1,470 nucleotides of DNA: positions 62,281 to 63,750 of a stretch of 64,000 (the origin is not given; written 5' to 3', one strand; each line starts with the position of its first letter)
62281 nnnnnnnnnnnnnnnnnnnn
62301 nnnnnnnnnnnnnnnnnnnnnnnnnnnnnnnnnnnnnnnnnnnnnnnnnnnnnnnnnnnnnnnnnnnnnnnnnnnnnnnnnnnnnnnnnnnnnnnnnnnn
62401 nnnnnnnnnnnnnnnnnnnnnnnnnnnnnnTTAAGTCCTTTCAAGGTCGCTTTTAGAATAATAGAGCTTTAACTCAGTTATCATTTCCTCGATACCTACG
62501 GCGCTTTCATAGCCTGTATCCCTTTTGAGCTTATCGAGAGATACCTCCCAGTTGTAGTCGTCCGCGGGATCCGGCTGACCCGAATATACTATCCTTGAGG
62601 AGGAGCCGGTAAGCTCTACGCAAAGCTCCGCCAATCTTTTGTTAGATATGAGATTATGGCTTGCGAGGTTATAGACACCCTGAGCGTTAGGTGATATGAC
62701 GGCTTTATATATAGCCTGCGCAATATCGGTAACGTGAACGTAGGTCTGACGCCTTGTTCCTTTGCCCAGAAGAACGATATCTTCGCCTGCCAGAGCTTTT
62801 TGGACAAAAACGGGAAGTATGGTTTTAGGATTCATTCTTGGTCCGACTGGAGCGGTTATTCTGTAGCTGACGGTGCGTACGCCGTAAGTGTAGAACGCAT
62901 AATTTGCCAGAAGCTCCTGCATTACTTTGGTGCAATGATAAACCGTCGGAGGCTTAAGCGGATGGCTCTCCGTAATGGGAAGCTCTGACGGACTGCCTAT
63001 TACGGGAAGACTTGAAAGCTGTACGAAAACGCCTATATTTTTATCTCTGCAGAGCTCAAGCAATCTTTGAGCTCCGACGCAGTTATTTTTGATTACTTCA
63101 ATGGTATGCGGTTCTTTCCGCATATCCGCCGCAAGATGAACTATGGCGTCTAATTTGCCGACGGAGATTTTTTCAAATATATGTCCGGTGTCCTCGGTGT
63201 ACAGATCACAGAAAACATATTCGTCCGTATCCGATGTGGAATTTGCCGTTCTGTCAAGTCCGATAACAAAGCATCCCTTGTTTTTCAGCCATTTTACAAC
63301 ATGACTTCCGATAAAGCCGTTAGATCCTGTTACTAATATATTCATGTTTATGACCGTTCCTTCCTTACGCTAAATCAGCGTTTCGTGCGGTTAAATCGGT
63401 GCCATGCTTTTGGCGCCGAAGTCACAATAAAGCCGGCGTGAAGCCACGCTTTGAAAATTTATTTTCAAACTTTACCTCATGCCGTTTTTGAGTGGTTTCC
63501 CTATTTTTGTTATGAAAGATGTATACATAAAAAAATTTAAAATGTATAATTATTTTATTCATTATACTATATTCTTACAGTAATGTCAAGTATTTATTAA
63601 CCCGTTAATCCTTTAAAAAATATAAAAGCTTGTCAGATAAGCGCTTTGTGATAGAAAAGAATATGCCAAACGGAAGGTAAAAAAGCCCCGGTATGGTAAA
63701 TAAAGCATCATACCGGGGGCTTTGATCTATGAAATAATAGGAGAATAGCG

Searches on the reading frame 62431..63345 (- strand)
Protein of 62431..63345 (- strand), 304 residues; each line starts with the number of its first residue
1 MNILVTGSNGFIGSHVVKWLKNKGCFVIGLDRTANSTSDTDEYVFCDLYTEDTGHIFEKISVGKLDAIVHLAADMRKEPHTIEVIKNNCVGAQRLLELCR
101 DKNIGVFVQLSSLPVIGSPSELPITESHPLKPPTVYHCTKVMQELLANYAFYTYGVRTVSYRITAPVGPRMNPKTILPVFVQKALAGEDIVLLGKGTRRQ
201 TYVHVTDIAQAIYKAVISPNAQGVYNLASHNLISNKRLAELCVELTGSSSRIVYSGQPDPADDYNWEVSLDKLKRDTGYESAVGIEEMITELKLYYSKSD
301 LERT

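Call 18: search_protein_families(library=pfam, proteins=[window:62431-63345:-])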
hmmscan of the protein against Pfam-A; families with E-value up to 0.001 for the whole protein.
window:62431-63345:- (304 aa): 8 families
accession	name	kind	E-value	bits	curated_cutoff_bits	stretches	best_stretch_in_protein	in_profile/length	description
PF01370.27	Epimerase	-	3.9e-43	148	20.9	1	3-228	1-240/240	NAD dependent epimerase/dehydratase family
PF16363.11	GDP_Man_Dehyd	-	1e-31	111.1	27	1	4-291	1-331/332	GDP-mannose 4,6 dehydratase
PF04321.23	RmlD_sub_bind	-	3.1e-11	43.3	27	1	1-250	1-235/287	RmlD substrate binding domain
PF01073.25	3Beta_HSD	-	5.9e-10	39.1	22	1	4-213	1-226/280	3-beta hydroxysteroid dehydrogenase/isomerase family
PF07993.18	NAD_binding_4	-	2.4e-08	33.9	20.1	1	62-163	86-204/258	Male sterility protein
PF02719.21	Polysacc_synt_2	-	3.3e-05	23.6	20.2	1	3-112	1-128/293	Polysaccharide biosynthesis protein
PF08659.16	KR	-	3.5e-05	24.2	22.6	0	3-100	3-101/180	KR domain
PF13460.12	NAD_binding_10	-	0.0004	20.7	27.2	0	7-116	1-102/184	NAD(P)H-binding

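Call 39: find_homologous_proteins(query=window:62431-63345:-, max_evalue=1e-60)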
Query window:62431-63345:- (304 aa): 344 proteins with E <= 1e-60 among 3791 candidates; the best 120 are listed.
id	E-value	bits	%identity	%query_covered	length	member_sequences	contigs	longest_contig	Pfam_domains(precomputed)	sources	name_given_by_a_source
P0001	9.1e-198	674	98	100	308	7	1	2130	PF08659.17,PF04321.24,PF16363.12,PF01073.26,PF07993.19,PF01370.28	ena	-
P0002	1.0e-167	575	84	98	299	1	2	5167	PF04321.24,PF16363.12,PF02719.22,PF01073.26,PF07993.19,PF01370.28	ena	-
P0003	3.2e-164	563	83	98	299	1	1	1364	PF04321.24,PF16363.12,PF02719.22,PF01073.26,PF07993.19,PF01370.28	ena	-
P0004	1.0e-163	562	83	98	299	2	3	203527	PF04321.24,PF16363.12,PF02719.22,PF01073.26,PF07993.19,PF01370.28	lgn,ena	-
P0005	1.3e-163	561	83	98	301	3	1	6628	PF04321.24,PF16363.12,PF02719.22,PF01073.26,PF07993.19,PF13460.13,PF01370.28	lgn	-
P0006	9.6e-163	559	83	98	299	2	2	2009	PF04321.24,PF16363.12,PF02719.22,PF01073.26,PF07993.19,PF01370.28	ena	-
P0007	2.2e-162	557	82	98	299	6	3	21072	PF04321.24,PF16363.12,PF02719.22,PF01073.26,PF07993.19,PF01370.28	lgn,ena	-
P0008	2.9e-161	554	81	98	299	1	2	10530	PF04321.24,PF16363.12,PF02719.22,PF01073.26,PF07993.19,PF01370.28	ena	-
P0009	2.7e-159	547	82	98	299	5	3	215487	PF04321.24,PF16363.12,PF02719.22,PF01073.26,PF07993.19,PF01370.28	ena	-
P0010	5.1e-158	543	80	98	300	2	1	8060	PF04321.24,PF16363.12,PF02719.22,PF01073.26,PF07993.19,PF01370.28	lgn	-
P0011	2.1e-156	538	79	97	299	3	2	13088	PF04321.24,PF16363.12,PF02719.22,PF01073.26,PF07993.19,PF01370.28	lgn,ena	-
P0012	3.0e-151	521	76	98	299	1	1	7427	PF04321.24,PF16363.12,PF02719.22,PF01073.26,PF07993.19,PF01370.28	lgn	-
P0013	2.1e-150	518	75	99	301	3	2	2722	PF04321.24,PF16363.12,PF02719.22,PF01073.26,PF07993.19,PF01370.28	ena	-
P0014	2.6e-149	515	76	98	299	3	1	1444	PF04321.24,PF16363.12,PF02719.22,PF01073.26,PF07993.19,PF01370.28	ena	-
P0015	7.4e-149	513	74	98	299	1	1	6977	PF04321.24,PF16363.12,PF02719.22,PF01073.26,PF07993.19,PF01370.28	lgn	-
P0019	4.0e-144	498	73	98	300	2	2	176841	PF04321.24,PF16363.12,PF02719.22,PF01073.26,PF07993.19,PF01370.28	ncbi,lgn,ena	-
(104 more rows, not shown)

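Call 40: find_encoding_contigs(protein=P0004, flank=10000, max_places=3)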
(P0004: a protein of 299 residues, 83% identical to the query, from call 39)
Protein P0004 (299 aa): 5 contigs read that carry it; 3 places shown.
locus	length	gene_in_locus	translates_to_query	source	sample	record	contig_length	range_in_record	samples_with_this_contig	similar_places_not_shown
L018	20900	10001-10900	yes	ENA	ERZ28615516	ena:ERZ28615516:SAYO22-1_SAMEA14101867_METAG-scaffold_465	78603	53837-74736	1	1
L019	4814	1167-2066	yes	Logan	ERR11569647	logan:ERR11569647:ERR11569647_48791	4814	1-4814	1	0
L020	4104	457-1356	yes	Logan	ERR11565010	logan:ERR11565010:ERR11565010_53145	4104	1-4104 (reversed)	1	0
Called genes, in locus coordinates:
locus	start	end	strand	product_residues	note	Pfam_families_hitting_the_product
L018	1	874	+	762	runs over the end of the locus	PF12844:HTH_19 (weak), PF07883:Cupin_2, PF00501:AMP-binding, PF13193:AMP-binding_C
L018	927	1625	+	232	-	PF01656:CbiA (weak)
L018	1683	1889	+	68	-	PF12797:Fer4_2 (weak), PF12837:Fer4_6 (weak), PF13237:Fer4_10, PF14697:Fer4_21 (faint), PF25160:LdpA_Fe-S-bd (faint), PF00037:Fer4, PF12838:Fer4_7, PF13187:Fer4_9, +2 more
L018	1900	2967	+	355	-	PF01855:POR_N, PF02780:Transketolase_C (weak), PF17147:PFOR_II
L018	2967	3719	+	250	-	PF02775:TPP_enzyme_C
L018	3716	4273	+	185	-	PF01558:POR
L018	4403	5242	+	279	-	PF01026:TatD_DNase (weak), PF04909:Amidohydro_2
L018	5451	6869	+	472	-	PF01554:MatE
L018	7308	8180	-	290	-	PF00126:HTH_1, PF03466:LysR_substrate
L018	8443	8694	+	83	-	-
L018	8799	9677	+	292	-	PF00696:AA_kinase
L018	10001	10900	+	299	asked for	PF01073:3Beta_HSD, PF01370:Epimerase, PF02719:Polysacc_synt_2 (weak), PF04321:RmlD_sub_bind, PF07993:NAD_binding_4 (faint), PF16363:GDP_Man_Dehyd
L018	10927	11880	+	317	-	PF00535:Glycos_transf_2, PF10111:Glyco_tranf_2_2, PF13641:Glyco_tranf_2_3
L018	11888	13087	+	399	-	PF01071:GARS_A, PF02786:CPSase_L_D2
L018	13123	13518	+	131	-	PF00892:EamA (weak)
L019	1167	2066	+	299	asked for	PF01073:3Beta_HSD, PF01370:Epimerase, PF02719:Polysacc_synt_2 (weak), PF04321:RmlD_sub_bind, PF07993:NAD_binding_4 (faint), PF16363:GDP_Man_Dehyd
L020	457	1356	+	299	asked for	PF01073:3Beta_HSD, PF01370:Epimerase, PF02719:Polysacc_synt_2 (weak), PF04321:RmlD_sub_bind, PF07993:NAD_binding_4 (faint), PF16363:GDP_Man_Dehyd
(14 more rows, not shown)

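Call 41: find_encoding_contigs(protein=P0009, flank=10000, max_places=3)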
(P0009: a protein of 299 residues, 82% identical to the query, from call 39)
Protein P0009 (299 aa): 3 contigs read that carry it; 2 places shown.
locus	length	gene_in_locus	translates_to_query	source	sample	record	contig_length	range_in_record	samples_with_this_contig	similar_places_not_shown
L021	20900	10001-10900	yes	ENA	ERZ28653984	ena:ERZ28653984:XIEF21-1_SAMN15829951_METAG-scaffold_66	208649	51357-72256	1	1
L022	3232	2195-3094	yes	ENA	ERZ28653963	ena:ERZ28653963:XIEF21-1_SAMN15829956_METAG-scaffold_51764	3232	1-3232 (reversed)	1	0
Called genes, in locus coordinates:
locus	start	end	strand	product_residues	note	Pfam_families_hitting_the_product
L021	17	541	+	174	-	PF00430:ATP-synt_B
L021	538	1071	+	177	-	PF00213:OSCP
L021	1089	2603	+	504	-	PF02874:ATP-synt_ab_N, PF00006:ATP-synt_ab, PF00306:ATP-synt_ab_C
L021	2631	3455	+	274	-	PF00231:ATP-synt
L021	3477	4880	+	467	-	PF02874:ATP-synt_ab_N, PF00006:ATP-synt_ab, PF22919:ATP-synt_VA_C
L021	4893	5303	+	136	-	PF02823:ATP-synt_DE_N, PF00401:ATP-synt_DE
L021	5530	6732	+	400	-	PF05343:Peptidase_M42 (faint), PF01546:Peptidase_M20, PF07687:M20_dimer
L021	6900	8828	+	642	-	-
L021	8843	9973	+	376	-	PF00155:Aminotran_1_2, PF01041:DegT_DnrJ_EryC1, PF00266:Aminotran_5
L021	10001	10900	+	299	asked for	PF01073:3Beta_HSD, PF01370:Epimerase, PF02719:Polysacc_synt_2 (weak), PF04321:RmlD_sub_bind, PF16363:GDP_Man_Dehyd, PF07993:NAD_binding_4 (weak)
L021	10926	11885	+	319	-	PF00535:Glycos_transf_2, PF10111:Glyco_tranf_2_2 (weak), PF13641:Glyco_tranf_2_3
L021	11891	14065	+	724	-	PF01757:Acyl_transf_3, PF01071:GARS_A, PF02786:CPSase_L_D2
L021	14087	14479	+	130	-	PF00892:EamA (weak)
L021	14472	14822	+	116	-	PF00892:EamA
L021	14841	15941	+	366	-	PF01757:Acyl_transf_3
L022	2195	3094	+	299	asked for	PF01073:3Beta_HSD, PF01370:Epimerase, PF02719:Polysacc_synt_2 (weak), PF04321:RmlD_sub_bind, PF16363:GDP_Man_Dehyd, PF07993:NAD_binding_4 (weak)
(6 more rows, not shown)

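Call 42: find_encoding_contigs(protein=P0019, flank=10000, max_places=2)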
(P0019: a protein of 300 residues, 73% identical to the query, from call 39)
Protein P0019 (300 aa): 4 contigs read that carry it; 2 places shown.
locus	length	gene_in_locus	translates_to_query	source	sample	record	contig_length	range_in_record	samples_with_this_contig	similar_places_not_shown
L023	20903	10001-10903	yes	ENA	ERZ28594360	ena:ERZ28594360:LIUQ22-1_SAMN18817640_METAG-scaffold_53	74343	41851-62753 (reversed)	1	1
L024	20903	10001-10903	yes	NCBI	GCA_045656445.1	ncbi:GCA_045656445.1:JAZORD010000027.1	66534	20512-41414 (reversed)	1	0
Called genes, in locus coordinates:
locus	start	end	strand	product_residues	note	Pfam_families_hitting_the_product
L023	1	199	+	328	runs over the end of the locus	PF08218:Citrate_ly_lig, PF01467:CTP_transf_like (weak)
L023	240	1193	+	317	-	-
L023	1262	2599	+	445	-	PF03802:CitX, PF01874:CitG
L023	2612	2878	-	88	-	PF04071:zf-like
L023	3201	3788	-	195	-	PF18927:CrtO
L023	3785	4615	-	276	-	PF01553:Acyltransferase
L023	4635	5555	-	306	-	PF01501:Glyco_transf_8, PF18404:Glyco_transf_24 (weak)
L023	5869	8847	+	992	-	PF09586:YfhO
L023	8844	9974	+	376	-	PF00155:Aminotran_1_2, PF01041:DegT_DnrJ_EryC1, PF00266:Aminotran_5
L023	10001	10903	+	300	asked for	PF01073:3Beta_HSD, PF01370:Epimerase, PF02719:Polysacc_synt_2 (weak), PF04321:RmlD_sub_bind, PF07993:NAD_binding_4 (faint), PF16363:GDP_Man_Dehyd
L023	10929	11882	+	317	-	PF00535:Glycos_transf_2, PF10111:Glyco_tranf_2_2 (weak), PF13641:Glyco_tranf_2_3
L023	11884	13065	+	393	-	PF01071:GARS_A, PF02786:CPSase_L_D2 (weak)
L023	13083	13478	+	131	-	-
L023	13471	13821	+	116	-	PF00892:EamA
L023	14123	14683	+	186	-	PF02659:Mntp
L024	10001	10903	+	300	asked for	PF01073:3Beta_HSD, PF01370:Epimerase, PF02719:Polysacc_synt_2 (weak), PF04321:RmlD_sub_bind, PF07993:NAD_binding_4 (faint), PF16363:GDP_Man_Dehyd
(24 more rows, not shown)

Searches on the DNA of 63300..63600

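Call 52: search_rna_families(source=window, start=63300, end=63600, threshold=evalue, max_evalue=10)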
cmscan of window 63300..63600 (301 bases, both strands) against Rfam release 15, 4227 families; matches with E-value up to 10: 3.
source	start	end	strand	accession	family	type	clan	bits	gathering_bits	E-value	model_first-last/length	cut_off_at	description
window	63467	63536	-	RF02270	nse_sRNA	Gene;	-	14.3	75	8.6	1-73/73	no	Neisseria sigma-E sRNA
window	63444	63533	-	RF01578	RUF1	Gene; sRNA;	-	11.6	70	8.2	1-264/264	no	Plasmodium RNA of unkown function RUF1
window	63410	63560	+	RF01673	PhrS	Gene; sRNA;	-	8.4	37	6.6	1-212/212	no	PhrS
